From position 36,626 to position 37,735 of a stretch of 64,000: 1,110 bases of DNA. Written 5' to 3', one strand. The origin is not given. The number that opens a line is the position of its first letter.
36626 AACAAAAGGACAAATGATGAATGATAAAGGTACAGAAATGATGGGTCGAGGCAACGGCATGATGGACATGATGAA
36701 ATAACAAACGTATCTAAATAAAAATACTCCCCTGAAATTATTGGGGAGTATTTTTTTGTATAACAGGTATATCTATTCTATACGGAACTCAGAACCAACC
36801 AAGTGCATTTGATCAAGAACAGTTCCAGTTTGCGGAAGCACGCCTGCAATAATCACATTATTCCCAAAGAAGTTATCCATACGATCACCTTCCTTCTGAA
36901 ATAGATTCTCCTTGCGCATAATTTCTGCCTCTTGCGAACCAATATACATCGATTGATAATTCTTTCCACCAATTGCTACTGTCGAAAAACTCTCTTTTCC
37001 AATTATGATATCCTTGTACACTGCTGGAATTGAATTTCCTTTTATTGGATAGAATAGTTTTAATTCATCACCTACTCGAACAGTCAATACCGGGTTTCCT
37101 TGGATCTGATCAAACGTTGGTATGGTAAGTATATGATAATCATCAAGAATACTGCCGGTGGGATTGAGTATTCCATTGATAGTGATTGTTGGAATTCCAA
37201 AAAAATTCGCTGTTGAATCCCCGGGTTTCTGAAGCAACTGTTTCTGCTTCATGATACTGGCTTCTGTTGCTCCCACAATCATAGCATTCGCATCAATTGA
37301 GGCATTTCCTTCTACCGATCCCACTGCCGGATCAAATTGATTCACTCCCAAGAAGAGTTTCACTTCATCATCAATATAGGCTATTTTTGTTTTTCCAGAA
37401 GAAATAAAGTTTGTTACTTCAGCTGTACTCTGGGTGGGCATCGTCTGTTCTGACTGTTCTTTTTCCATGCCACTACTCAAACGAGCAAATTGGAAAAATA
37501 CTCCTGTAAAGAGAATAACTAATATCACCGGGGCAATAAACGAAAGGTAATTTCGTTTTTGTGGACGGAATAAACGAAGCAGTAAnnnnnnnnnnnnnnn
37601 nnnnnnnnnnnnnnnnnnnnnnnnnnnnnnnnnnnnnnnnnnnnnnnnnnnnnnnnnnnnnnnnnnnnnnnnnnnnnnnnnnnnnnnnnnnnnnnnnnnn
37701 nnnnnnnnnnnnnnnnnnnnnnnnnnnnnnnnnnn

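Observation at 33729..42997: Operator-bracketed copper/heavy-metal island with unusual domain fusions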

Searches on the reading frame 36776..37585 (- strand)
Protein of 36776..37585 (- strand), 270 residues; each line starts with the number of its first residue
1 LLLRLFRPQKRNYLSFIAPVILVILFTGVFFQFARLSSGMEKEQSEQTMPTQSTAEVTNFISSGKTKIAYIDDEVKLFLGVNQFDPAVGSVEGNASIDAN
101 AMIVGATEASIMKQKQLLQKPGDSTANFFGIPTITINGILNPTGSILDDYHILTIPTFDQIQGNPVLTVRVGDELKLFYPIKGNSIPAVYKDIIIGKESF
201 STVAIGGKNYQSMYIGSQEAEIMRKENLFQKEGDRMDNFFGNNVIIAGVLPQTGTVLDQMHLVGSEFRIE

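Call 10: search_protein_families(library=pfam, proteins=[window:36776-37585:-], max_evalue=10)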
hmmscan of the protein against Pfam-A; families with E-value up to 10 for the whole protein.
seq(270 aa): 1 family
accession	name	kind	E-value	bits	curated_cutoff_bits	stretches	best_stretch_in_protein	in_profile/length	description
PF22829.2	HphA_C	-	0.034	15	31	1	93-145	53-103/113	HphA C-terminal domain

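Call 12: find_homologous_proteins(query=window:36776-37468:-, max_evalue=0.01)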
Query seq(231 aa) (231 aa): 2 proteins with E <= 0.01 among 207 candidates.
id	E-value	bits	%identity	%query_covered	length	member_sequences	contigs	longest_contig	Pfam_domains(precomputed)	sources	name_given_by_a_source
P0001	7.8e-53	197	43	100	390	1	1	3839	-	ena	-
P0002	4.0e-45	172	39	94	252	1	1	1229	-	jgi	jgi:hypothetical protein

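Call 15: find_encoding_contigs(protein=P0001, flank=5000)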
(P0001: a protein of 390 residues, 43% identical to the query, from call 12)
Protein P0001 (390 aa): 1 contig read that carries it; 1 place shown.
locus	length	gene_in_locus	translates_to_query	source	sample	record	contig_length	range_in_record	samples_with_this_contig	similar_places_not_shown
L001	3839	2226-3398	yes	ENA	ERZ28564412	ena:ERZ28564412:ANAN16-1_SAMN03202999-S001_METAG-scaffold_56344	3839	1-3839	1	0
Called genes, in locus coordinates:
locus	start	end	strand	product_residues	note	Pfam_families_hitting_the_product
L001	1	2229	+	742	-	?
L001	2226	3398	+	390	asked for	-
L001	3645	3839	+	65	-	?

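Call 20: predict_structure(protein=window:36776-37585:-)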
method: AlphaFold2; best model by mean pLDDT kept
length: 270 residues; sequences in the alignment: 1
mean_pLDDT: 37.8   pTM: 0.21
mean pLDDT of the five models: 37.8, 35.2, 34.6, 33.3, 33.1
residues with pLDDT >= 90: 4; 70-90: 20; 50-70: 16; < 50: 230
segments of 3 or more residues with pLDDT < 50: 41-270
pLDDT, mean of each block of 10 residues (from residue 1): 63 75 89 72 42 35 33 31 28 25 29 34 29 27 29 34 39 39 29 28 30 31 34 31 25 31 28
secondary structure, 60 per line:
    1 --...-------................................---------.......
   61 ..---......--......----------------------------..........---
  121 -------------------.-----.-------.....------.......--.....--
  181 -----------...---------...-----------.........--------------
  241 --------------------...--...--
elements in order: H13-44 H54-62 E66-71 E74-79 H108-117 E154-158 E165-171 E174-178 E192-194 E204-206 H218-226 E261-263 E266-268

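Call 25: search_protein_representatives(alignment_id=A2)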
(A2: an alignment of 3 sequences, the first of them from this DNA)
Query: 3 sequences, 219 profile positions. Proteins with E-value up to 0.001 (for the whole library): 186; up to 1e-10: 166; up to 1e-30: 84. The best 150 are listed.
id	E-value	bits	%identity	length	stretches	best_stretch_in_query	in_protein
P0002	1.0e-110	385.0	-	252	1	1-219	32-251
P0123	2.3e-71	256.3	-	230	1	2-216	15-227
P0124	6.7e-70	251.5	-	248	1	2-218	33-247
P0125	1.4e-69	250.4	-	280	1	3-212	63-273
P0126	9.7e-69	247.7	-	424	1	5-217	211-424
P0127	7.0e-68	244.9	-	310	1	6-217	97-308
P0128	5.2e-66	238.8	-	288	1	3-212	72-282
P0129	2.3e-63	230.1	-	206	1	15-217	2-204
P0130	4.2e-59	216.2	-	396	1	3-217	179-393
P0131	1.3e-57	211.3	-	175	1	46-216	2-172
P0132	6.9e-56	205.7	-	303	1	6-215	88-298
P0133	1.9e-55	204.2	-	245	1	4-218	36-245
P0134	1.4e-53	198.1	-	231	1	3-217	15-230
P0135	8.3e-52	192.4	-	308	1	5-216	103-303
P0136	2.1e-51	191.0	-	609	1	5-216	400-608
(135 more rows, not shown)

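Call 33: find_related_loci(query=A4, collection=genome_contigs, flank=6000)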
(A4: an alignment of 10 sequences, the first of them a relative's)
Query A4 (273 aa) in genome_contigs; peptide patterns used: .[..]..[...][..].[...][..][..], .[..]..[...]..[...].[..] (x = any residue, [..] = any of these).
76 stretches matched a pattern; 31 encode a relative of the query (tblastn E <= 1e-3); 31 distinct loci.
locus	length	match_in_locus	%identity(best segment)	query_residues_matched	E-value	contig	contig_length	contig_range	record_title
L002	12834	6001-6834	62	1-273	3e-113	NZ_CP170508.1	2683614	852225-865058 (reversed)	Methanosphaerula subterraneus strain EG chromosome, complete genome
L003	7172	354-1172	61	1-272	8e-112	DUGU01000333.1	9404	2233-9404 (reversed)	MAG TPA_asm: Methanoregulaceae archaeon isolate UBA11384 contig_59515, whole genome shotgun sequence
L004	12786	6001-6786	47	1-272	2e-80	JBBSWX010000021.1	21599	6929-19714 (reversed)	MAG: Candidatus Micrarchaeota archaeon isolate H43-bin237_1 H43_bin237_1_000000000021, whole genome shotgun sequence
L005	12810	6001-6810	42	1-272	1e-68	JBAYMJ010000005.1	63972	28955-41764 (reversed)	MAG: Candidatus Micrarchaeia archaeon isolate SO_2016_LW1_37 scaffold00265_LW64-88_2016, whole genome shotgun sequence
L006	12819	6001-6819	43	6-273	4e-66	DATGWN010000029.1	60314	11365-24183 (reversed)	MAG TPA_asm: Acidobacteriota bacterium isolate SMAG_U10583 k141_455739, whole genome shotgun sequence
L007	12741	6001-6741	44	6-266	1e-65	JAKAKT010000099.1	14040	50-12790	MAG: Candidatus Micrarchaeota archaeon isolate WY4.bin88 NODE_5431_length_14040_cov_2.468123, whole genome shotgun seque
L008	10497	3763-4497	45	5-265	6e-65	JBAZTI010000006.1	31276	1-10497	MAG: Candidatus Micrarchaeia archaeon isolate SO_2017_GW1_2 NODE_6232_length_31276_cov_0.934990_OW334_2017, whole genome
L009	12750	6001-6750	45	1-265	1e-64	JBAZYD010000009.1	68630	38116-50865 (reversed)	MAG: Candidatus Micrarchaeia archaeon isolate SO_2017_GW1_72 NODE_2290_length_68630_cov_1.342160_OW334_2017, whole genom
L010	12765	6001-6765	44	7-272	8e-65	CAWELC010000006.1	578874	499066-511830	MAG: uncultured delta proteobacterium isolate MFD05674.bin.2.3 genome assembly, contig: contig_20254, whole genome shotg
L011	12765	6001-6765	41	5-265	3e-63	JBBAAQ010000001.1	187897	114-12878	MAG: Candidatus Woesearchaeota archaeon isolate SO_2017_GW3_46 scaffold_98_c1_OW296A_2017, whole genome shotgun sequence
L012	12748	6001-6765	38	5-265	6e-59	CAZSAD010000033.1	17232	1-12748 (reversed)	MAG TPA_asm: uncultured Methanosarcinales archaeon isolate SRP062349_co5_133 genome assembly, contig: NODE_1087_length_1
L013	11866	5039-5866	39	1-272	3e-56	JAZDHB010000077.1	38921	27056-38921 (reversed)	MAG: Candidatus Micrarchaeota archaeon isolate MEGAHIT-group-0.296 k141_13452000, whole genome shotgun sequence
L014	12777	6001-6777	40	3-272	2e-55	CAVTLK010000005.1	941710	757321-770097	MAG: uncultured delta proteobacterium isolate MFD04716.bin.1.84 genome assembly, contig: contig_8174, whole genome shotg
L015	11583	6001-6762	35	5-265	4e-52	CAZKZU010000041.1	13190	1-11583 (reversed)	MAG TPA_asm: uncultured Methanosarcinales archaeon isolate SRP272421_co1_15 genome assembly, contig: NODE_14813_length_1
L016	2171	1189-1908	37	9-273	2e-49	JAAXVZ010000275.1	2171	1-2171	MAG: Nanoarchaeota archaeon isolate W9_Combined_metabat1_108 W9_Combined_metabat1_108_NODE_62965, whole genome shotgun s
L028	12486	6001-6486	39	98-265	4e-32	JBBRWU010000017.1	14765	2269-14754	MAG: Candidatus Doudnabacteria bacterium isolate La4_metabat2.076 La4_metabat2.076_K_2843568_L_14765_cov_12.9623, whole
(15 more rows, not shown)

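Call 36: predict_structure(alignment_id=A3)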
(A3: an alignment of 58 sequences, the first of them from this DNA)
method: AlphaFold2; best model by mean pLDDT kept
length: 256 residues; sequences in the alignment: 58
mean_pLDDT: 92.2   pTM: 0.81
mean pLDDT of the five models: 92.2, 92.1, 91.0, 90.7, 90.3
residues with pLDDT >= 90: 210; 70-90: 32; 50-70: 14; < 50: 0
segments of 3 or more residues with pLDDT < 50: none
pLDDT, mean of each block of 10 residues (from residue 1): 93 94 67 63 94 93 96 94 95 97 97 97 96 97 93 89 93 90 86 97 97 97 97 97 96 91
secondary structure, 60 per line:
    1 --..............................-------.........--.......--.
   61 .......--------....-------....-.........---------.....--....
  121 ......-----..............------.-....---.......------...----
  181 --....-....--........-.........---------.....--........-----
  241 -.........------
elements in order: H3-32 H40-48 E51-57 E60-67 E76-79 E87-90 H92-100 E110-114 E117-126 H132-135 E136-140 H141-145 E154-157 E161-167 H183-186 E188-191 E194-201 H203-211 E221-225 E228-235 H242-245 E246-250

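Call 37: search_protein_families(library=pfam, alignment_id=A4, max_evalue=1)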
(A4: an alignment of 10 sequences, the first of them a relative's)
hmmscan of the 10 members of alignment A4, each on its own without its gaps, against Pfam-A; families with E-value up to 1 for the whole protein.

A. member 1, P0144 (273 aa): 0 families

B. families by the number of members that match (of 10 scanned): 8 families
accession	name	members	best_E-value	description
PF12704.14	MacB_PCD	2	0.0025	MacB-like periplasmic core domain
PF03767.20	Acid_phosphat_B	1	0.072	HAD superfamily, subfamily IIIB (Acid phosphatase)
PF18915.5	DUF5667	1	0.08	Domain of unknown function (DUF5667)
PF13800.11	Sigma_reg_N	1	0.1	Sigma factor regulator N-terminal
PF13190.11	PDGLE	1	0.1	PDGLE domain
PF14442.11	Bd3614_N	1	0.11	Bd3614-like deaminase N-terminal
PF16723.11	DUF5065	1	0.14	Domain of unknown function (DUF5065)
PF10907.13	DUF2749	1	0.87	Protein of unknown function (DUF2749)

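Call 39: fold_search(model_id=the predicted structure, library=pdb)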
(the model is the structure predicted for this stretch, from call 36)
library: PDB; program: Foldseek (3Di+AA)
matches with E <= 10: 208; with E <= 0.001: 0
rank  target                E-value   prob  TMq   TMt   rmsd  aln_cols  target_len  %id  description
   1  5udf_A                8.5e-03  0.96  0.24  0.29   9.9       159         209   11  Structure of the N-terminal domain of lipoprotein-releasing system transmembrane protein LolE from Acinetobacter bauma (released 2017-01-18)
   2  9ge7_A                1.0e-02  0.99  0.28  0.10   8.1       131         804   15  Structure of E. coli YbbAP with bound ATP analogue (released 2025-05-28)
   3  7v8i_E                1.4e-02  0.84  0.26  0.18  10.6       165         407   16  LolCD(E171Q)E with bound AMPPNP in nanodiscs (released 2022-08-31)
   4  5udf_D                1.5e-02  0.92  0.25  0.31   9.7       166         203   13  Structure of the N-terminal domain of lipoprotein-releasing system transmembrane protein LolE from Acinetobacter bauma (released 2017-01-18)
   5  7ark_E                2.2e-02  0.75  0.24  0.16  11.5       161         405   15  LolCDE in complex with AMP-PNP in the closed NBD state (released 2021-04-07)
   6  7w7a_J                2.5e-02  0.85  0.23  0.18  10.5       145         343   10  Heme exporter in complex with Mn-containing protoporphyrin IX, Mn-anomalous data (released 2022-06-22)
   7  5udf_C                2.9e-02  0.84  0.25  0.30  10.0       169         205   13  Structure of the N-terminal domain of lipoprotein-releasing system transmembrane protein LolE from Acinetobacter bauma (released 2017-01-18)
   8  6f49_A                3.5e-02  0.98  0.28  0.34   5.8       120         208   18  Periplasmic domain of LolC lacking the Hook. (released 2018-07-25)
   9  9ge6_A                3.5e-02  0.93  0.25  0.09   8.0       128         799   16  Structure of E. coli YbbAP (released 2025-05-28)
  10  9xro_E                4.2e-02  0.96  0.28  0.19   8.3       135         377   18  LolCDE in complex with SMT-738_3 (released 2026-03-18)
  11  6f49_C                4.7e-02  0.97  0.28  0.33   5.4       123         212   18  Periplasmic domain of LolC lacking the Hook. (released 2018-07-25)
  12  6f49_B                5.0e-02  0.97  0.28  0.33   5.5       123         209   18  Periplasmic domain of LolC lacking the Hook. (released 2018-07-25)
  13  5udf_B                5.3e-02  0.80  0.25  0.31   9.0       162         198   12  Structure of the N-terminal domain of lipoprotein-releasing system transmembrane protein LolE from Acinetobacter bauma (released 2017-01-18)
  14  9xro_C                7.1e-02  0.85  0.25  0.18   8.7       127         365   16  LolCDE in complex with SMT-738_3 (released 2026-03-18)
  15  5lj8_A                8.5e-02  0.94  0.27  0.33   4.8       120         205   12  Structure of the E. coli MacB periplasmic domain (P21) (released 2017-11-15)
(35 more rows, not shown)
